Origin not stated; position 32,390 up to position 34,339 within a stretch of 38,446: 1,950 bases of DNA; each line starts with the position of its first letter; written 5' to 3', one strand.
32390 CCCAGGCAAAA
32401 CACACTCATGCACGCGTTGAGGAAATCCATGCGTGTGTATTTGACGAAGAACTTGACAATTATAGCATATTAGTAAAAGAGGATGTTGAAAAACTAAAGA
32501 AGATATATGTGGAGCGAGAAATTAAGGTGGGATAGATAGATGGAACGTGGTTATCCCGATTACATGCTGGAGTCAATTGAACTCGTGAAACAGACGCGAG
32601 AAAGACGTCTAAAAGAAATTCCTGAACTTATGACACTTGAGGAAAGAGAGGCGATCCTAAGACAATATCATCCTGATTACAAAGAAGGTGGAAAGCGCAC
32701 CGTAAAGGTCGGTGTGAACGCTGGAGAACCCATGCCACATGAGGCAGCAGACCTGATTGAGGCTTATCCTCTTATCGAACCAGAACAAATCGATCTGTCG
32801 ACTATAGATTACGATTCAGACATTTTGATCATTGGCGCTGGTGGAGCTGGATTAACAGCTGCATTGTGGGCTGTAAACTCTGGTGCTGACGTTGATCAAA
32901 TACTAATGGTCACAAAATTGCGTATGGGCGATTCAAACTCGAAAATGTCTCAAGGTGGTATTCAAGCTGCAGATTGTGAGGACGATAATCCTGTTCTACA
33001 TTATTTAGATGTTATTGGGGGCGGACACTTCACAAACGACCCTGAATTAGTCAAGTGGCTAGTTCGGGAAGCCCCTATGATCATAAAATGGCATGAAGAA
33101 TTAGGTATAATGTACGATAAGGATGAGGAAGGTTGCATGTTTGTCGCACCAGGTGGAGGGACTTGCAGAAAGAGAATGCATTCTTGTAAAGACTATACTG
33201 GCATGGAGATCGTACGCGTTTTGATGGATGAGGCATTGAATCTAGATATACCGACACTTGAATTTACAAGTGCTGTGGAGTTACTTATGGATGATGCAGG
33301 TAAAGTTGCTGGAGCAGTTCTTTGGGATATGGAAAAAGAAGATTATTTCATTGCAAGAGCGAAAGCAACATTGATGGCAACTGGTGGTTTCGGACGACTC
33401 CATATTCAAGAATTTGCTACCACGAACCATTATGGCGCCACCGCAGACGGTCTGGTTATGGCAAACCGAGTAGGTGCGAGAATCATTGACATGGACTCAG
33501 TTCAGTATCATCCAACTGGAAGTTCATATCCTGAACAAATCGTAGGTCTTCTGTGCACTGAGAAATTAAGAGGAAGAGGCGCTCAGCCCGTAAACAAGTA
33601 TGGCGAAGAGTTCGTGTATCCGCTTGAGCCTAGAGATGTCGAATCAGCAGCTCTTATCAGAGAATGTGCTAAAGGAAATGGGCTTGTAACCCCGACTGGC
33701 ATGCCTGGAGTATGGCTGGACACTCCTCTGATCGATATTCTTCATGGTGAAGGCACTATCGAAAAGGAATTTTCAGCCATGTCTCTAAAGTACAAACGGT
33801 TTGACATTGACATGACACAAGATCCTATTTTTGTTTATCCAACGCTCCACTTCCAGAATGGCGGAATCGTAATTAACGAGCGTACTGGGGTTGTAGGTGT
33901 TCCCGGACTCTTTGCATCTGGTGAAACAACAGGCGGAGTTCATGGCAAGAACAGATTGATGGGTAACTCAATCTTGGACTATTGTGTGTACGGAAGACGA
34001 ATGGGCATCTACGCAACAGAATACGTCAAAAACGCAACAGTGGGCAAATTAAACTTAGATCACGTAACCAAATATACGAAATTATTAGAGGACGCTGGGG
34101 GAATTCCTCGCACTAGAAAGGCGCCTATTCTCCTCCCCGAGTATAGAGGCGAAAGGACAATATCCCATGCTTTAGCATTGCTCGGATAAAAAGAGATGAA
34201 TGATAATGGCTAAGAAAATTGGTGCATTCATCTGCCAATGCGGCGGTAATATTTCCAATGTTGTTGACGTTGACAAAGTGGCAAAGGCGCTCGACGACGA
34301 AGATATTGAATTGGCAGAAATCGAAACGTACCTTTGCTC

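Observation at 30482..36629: HdrC-HdrB-SdhB-SdhA-HdrA operon: candidate HdrA-coupled soluble fumarate reductase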

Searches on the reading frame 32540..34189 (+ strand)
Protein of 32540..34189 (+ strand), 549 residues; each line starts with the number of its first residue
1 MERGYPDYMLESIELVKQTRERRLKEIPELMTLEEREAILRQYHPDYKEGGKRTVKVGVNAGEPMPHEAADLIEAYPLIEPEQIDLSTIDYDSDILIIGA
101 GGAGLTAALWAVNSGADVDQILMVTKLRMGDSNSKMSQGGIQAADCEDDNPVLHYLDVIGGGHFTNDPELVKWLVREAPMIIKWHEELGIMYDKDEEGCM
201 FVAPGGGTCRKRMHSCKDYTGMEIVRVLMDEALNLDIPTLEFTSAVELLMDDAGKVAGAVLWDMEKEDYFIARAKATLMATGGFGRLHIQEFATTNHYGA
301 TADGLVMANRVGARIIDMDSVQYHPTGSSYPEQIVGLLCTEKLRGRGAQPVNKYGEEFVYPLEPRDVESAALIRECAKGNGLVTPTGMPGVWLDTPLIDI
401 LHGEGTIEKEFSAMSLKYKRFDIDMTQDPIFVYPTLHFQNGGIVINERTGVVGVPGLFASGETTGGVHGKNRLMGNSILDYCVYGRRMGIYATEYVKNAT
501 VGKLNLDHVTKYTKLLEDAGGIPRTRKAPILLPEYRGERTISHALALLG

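Call 3: search_protein_families(library=pfam, proteins=[window:32540-34189:+], max_evalue=0.01)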
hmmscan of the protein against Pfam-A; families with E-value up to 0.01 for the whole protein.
window:32540-34189:+ (549 aa): 5 families
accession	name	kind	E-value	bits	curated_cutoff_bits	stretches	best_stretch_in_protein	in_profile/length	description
PF00890.30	FAD_binding_2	-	1.2e-68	232.7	20.4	1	94-478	1-414/414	FAD binding domain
PF03486.20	HI0933_like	-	2.2e-06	27.8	50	1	94-467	2-195/244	HI0933-like protein Rossmann domain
PF01266.30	DAO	-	4.1e-06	27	27.9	1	94-239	1-130/353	FAD dependent oxidoreductase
PF07992.20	Pyr_redox_2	-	0.00018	21.5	26.1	0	94-121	2-29/291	Pyridine nucleotide-disulphide oxidoreductase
PF01946.23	Thi4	-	0.0053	16.5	26.2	0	92-130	17-54/235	Thi4 family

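Call 4: search_protein_families(library=ncbifam, proteins=[window:32540-34189:+], max_evalue=0.001)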
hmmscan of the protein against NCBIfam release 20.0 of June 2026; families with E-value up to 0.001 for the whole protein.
window:32540-34189:+ (549 aa): 45 families (the best 25 are shown)
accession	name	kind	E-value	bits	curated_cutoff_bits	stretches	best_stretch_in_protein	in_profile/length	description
NF004900.0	PRK06263.1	equivalog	1.8e-86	290.9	718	1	91-512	6-420/546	fumarate reductase (CoM/CoB) subunit TfrA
TIGR01812.1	sdhA_frdA_Gneg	subfamily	1.4e-79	268.1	567.3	1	94-507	1-415/568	succinate dehydrogenase or fumarate reductase, flavoprotein subunit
NF005866.0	PRK07803.1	equivalog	5.1e-74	249.5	819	2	91-360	7-285/631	fumarate reductase/succinate dehydrogenase flavoprotein subunit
TIGR00551.1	nadB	equivalog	9.2e-72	242.3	452.75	1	93-492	3-385/489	L-aspartate oxidase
NF005867.0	PRK07804.1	equivalog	5.9e-69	232.7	639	1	92-500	18-421/548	L-aspartate oxidase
NF004724.0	PRK06069.1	subfamily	4.9e-67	226.4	826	1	93-505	6-423/577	succinate dehydrogenase/fumarate reductase flavoprotein subunit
NF005978.0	PRK08071.1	equivalog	7.6e-65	219.3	621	1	93-498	4-390/514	L-aspartate oxidase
TIGR01813.1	flavo_cyto_c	subfamily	1.2e-63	215.4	285.45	2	94-380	1-294/444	flavocytochrome c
NF005701.0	PRK07512.1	equivalog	2.7e-63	214.1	528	1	92-499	9-400/516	L-aspartate oxidase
NF005636.0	PRK07395.1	subfamily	1.3e-62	211.8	723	1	88-497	8-407/560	L-aspartate oxidase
TIGR01816.1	sdhA_forward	equivalog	4.6e-62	210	727.35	1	94-504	4-424/584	succinate dehydrogenase flavoprotein subunit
NF004613.0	PRK05945.1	equivalog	1.8e-59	201.9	824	1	92-511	3-428/575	succinate dehydrogenase/fumarate reductase flavoprotein subunit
NF004820.0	PRK06175.1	equivalog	9.2e-59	199.4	472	1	92-507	4-398/433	L-aspartate oxidase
NF006567.0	PRK09077.1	equivalog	7.9e-57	192.7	629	1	90-489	6-402/537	L-aspartate oxidase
TIGR01176.1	fum_red_Fp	equivalog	5e-55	187.2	932.7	1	92-499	3-416/580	fumarate reductase (quinol) flavoprotein subunit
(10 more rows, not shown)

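Call 11: find_homologous_proteins(query=window:32540-34189:+, max_evalue=1e-20)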
Query window:32540-34189:+ (549 aa): 8000 proteins with E <= 1e-20 among 8000 candidates; the best 120 are listed.
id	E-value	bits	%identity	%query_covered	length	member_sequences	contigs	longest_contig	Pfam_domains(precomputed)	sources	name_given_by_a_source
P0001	0.0e+0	1264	100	100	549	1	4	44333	PF01266.31,PF00890.31,PF03486.21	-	-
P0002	0.0e+0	1186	94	100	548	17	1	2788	PF01266.31,PF00890.31,PF03486.21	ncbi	-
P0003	0.0e+0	1147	91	100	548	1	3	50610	PF01266.31,PF00890.31,PF03486.21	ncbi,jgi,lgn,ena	-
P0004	0.0e+0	1119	89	100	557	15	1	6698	PF01266.31,PF00890.31,PF03486.21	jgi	jgi:succinate dehydrogenase/fumarate reductase flavoprotein subunit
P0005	2.7e-253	860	68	99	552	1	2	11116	PF00890.31,PF07992.21,PF03486.21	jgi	-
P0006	3.1e-252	856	68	99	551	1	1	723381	PF00890.31,PF07992.21,PF03486.21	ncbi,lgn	-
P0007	1.1e-251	855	68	99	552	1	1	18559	PF00890.31,PF03486.21,PF01134.29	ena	-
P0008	1.1e-250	851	67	99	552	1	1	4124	PF01266.31,PF00890.31,PF03486.21,PF01134.29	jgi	-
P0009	4.2e-250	849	67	99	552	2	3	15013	PF00890.31,PF03486.21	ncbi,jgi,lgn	-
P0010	1.3e-249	848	68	99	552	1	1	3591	PF00890.31,PF07992.21,PF03486.21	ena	-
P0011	4.1e-249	846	68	99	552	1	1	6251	PF00890.31,PF07992.21,PF03486.21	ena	-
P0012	1.3e-248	844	67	99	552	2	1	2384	PF00890.31,PF03486.21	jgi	-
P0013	1.6e-248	844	67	99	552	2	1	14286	PF01266.31,PF00890.31,PF07992.21,PF03486.21,PF01134.29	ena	-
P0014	5.8e-248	842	67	99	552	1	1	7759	PF00890.31,PF07992.21,PF03486.21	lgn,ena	-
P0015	6.9e-248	842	67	99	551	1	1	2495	PF00890.31,PF07992.21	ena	-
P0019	2.7e-247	840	66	99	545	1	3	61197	PF01266.31,PF00890.31,PF07992.21,PF03486.21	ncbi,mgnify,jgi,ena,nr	ncbi:succinate dehydrogenase/fumarate reductase flavoprotein subunit [Candidatus Bathyarchaeota arch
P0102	3.4e-239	813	65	100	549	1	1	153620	PF00890.31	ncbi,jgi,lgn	ncbi:MAG: FAD-binding protein [Candidatus Methanofastidiosia archaeon]|jgi:succinate dehydrogenase /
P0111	2.7e-238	810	64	99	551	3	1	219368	PF00890.31,PF07992.21,PF03486.21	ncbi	ncbi:MAG: FAD-binding protein [Candidatus Asgardarchaeia archaeon]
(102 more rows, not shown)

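Call 12: find_encoding_contigs(protein=P0111, flank=8000, max_places=2)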
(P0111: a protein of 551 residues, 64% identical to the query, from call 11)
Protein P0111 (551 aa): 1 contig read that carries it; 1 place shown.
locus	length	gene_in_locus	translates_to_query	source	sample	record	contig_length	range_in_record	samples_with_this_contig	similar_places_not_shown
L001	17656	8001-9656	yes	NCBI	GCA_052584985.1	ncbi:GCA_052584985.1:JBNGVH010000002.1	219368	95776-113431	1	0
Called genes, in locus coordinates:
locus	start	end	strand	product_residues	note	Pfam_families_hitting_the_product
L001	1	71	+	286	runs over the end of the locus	PF02775:TPP_enzyme_C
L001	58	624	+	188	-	PF01558:POR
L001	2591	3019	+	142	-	PF02662:FlpD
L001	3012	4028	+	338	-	PF01058:Oxidored_q6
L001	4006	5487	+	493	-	PF27537:HoxH, PF00374:NiFeSe_Hases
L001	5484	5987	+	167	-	PF01750:HycI (weak)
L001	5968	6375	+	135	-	PF13237:Fer4_10 (weak), PF13183:Fer4_8, PF13187:Fer4_9, PF13534:Fer4_17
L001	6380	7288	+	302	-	PF02754:CCG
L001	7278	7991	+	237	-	PF13510:Fer2_4 (weak), PF00111:Fer2 (weak), PF13183:Fer4_8 (faint), PF13534:Fer4_17 (faint), PF00037:Fer4 (faint), PF13237:Fer4_10, PF12838:Fer4_7, PF13187:Fer4_9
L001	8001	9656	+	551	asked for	PF00890:FAD_binding_2, PF03486:HI0933_like (faint), PF07992:Pyr_redox_2 (faint)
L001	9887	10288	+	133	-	-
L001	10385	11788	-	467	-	PF00890:FAD_binding_2 (faint), PF00996:GDI, PF01266:DAO (weak), PF01593:Amino_oxidase, PF03486:HI0933_like (faint), PF07992:Pyr_redox_2 (faint), PF13450:NAD_binding_8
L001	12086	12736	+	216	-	PF21033:RMD1-3 (faint), PF00515:TPR_1 (faint), PF07719:TPR_2 (faint), PF23914:TPR_CcmH_CycH (faint), PF13174:TPR_6 (faint), PF13176:TPR_7 (faint), PF13432:TPR_16 (weak), PF13431:TPR_17 (weak), +4 more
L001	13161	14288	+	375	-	-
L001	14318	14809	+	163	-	PF08220:HTH_DeoR (faint), PF08279:HTH_11 (faint), PF09012:FeoC (faint), PF09756:DDRGK (faint), PF19187:HTH_PafC (faint)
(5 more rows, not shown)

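Call 13: find_encoding_contigs(protein=P0102, flank=8000, max_places=2)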
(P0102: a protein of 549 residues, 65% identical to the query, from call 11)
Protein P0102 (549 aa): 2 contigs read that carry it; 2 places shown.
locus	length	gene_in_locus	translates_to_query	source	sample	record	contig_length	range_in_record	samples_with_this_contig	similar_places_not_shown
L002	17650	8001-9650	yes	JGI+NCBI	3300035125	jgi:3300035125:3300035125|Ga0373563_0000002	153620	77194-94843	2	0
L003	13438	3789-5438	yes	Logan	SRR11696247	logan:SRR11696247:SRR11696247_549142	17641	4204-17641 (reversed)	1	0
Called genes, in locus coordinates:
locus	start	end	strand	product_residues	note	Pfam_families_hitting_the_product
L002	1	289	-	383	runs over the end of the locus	-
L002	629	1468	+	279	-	PF02737:3HCDH_N, PF03721:UDPG_MGDP_dh_N (faint), PF00725:3HCDH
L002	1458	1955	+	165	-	PF01661:Macro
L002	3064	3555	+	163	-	-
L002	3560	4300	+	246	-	PF20582:UPF0758_N, PF04002:RadC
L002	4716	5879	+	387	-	PF01321:Creatinase_N, PF00557:Peptidase_M24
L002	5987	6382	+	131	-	PF12838:Fer4_7 (weak), PF13183:Fer4_8, PF13187:Fer4_9 (weak), PF13534:Fer4_17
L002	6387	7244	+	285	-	PF02754:CCG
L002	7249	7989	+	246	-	PF13534:Fer4_17 (faint), PF00111:Fer2 (weak), PF13510:Fer2_4 (weak), PF13183:Fer4_8 (weak), PF13237:Fer4_10 (weak), PF12838:Fer4_7, PF13187:Fer4_9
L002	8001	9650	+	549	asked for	PF00890:FAD_binding_2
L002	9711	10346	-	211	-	-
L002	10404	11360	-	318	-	PF04014:MazE_antitoxin, PF01895:PhoU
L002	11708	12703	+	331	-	-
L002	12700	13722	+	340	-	-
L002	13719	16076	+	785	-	-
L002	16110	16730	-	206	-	PF01813:ATP-synt_D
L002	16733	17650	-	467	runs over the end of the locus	PF02874:ATP-synt_ab_N, PF00006:ATP-synt_ab, PF22919:ATP-synt_VA_C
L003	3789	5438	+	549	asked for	PF00890:FAD_binding_2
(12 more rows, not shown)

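Call 14: find_encoding_contigs(protein=P0019, flank=8000, max_places=2)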
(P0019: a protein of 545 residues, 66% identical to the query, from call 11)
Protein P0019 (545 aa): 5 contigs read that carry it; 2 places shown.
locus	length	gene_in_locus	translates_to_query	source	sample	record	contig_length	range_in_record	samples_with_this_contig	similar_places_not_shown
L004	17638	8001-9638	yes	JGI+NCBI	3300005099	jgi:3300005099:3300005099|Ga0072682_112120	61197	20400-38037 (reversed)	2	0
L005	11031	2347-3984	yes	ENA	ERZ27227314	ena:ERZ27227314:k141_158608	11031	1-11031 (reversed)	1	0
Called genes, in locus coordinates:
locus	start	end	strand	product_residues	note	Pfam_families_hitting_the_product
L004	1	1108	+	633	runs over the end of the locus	PF02730:AFOR_N, PF01314:AFOR_C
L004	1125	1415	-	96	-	PF02597:ThiS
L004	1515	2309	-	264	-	PF01145:Band_7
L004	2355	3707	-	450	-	PF25145:NfeD1b_N, PF24961:NfeD_membrane, PF01957:NfeD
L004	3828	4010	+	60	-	-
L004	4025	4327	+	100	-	PF02597:ThiS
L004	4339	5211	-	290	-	PF05681:Fumerase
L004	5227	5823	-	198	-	PF05683:Fumerase_C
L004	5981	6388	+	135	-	PF13183:Fer4_8, PF13237:Fer4_10 (weak), PF12838:Fer4_7 (weak), PF13187:Fer4_9, PF13534:Fer4_17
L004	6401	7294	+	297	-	PF02754:CCG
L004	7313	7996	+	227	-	PF13484:Fer4_16 (faint), PF13183:Fer4_8 (faint), PF13534:Fer4_17 (faint), PF13237:Fer4_10, PF12838:Fer4_7, PF13187:Fer4_9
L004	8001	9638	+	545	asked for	PF00890:FAD_binding_2, PF01266:DAO, PF03486:HI0933_like (weak), PF07992:Pyr_redox_2 (faint)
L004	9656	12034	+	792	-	PF12831:FAD_oxidored, PF12838:Fer4_7, PF13183:Fer4_8, PF13187:Fer4_9, PF00037:Fer4, PF00037:Fer4, PF12837:Fer4_6, PF12838:Fer4_7, +17 more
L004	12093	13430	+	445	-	PF00390:malic, PF03949:Malic_M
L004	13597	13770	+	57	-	-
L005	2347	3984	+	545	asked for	PF00890:FAD_binding_2, PF01266:DAO, PF03486:HI0933_like (weak), PF07992:Pyr_redox_2 (faint)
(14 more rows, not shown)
